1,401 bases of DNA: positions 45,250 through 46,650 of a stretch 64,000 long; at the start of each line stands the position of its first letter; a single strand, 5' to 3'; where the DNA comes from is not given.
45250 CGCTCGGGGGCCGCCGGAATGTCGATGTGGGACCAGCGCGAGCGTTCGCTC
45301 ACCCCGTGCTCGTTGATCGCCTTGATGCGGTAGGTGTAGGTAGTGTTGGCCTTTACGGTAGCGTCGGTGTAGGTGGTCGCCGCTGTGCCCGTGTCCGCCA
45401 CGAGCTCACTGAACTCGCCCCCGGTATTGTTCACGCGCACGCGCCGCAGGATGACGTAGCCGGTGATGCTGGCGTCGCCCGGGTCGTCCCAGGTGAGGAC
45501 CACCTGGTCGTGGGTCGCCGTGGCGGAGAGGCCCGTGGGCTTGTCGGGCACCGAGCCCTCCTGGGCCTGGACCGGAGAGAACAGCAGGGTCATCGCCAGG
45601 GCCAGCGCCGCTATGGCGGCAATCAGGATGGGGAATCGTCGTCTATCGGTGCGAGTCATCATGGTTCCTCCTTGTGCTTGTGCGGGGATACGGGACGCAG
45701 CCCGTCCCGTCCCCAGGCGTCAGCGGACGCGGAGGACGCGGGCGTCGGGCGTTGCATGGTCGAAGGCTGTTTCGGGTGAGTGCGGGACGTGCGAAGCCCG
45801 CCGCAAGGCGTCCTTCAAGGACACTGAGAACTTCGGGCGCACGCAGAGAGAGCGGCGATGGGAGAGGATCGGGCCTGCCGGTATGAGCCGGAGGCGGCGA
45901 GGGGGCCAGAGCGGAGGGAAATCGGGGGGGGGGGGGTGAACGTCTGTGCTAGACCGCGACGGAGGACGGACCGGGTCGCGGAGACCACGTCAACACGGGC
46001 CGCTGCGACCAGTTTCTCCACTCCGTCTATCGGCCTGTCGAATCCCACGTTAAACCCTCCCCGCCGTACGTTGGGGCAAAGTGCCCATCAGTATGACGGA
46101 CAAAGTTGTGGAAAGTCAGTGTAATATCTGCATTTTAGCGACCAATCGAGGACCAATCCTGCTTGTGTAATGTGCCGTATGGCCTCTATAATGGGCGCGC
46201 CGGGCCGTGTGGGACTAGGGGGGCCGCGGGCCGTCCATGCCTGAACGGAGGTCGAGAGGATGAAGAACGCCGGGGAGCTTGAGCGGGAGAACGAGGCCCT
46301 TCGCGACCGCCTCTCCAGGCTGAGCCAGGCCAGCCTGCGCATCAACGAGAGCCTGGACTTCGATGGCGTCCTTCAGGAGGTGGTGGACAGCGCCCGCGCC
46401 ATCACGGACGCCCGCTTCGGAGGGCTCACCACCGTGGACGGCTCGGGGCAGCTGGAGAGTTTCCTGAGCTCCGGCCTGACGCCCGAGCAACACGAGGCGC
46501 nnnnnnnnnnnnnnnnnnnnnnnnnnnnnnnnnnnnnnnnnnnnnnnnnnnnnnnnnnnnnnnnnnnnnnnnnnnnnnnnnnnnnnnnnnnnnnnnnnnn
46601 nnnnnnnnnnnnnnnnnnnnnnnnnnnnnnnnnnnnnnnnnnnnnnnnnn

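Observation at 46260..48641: Complete two-component system in one cytoplasmic polypeptide (GAF-PAS-HisKA-HATPase-REC-OmpR wHTH), divergent from the giant genes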

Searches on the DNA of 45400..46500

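Call 20: search_rna_families(source=window, start=45400, end=46500, threshold=evalue, max_evalue=1)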
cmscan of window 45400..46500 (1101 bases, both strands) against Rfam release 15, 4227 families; matches with E-value up to 1: 1.
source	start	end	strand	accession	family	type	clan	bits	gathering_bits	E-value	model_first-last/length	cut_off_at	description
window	45958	46027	-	RF02598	EBv-sisRNA-2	Gene;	-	24.5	41.8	0.43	1-76/76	no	Epstein-Barr virus stable intronic sequence RNA 2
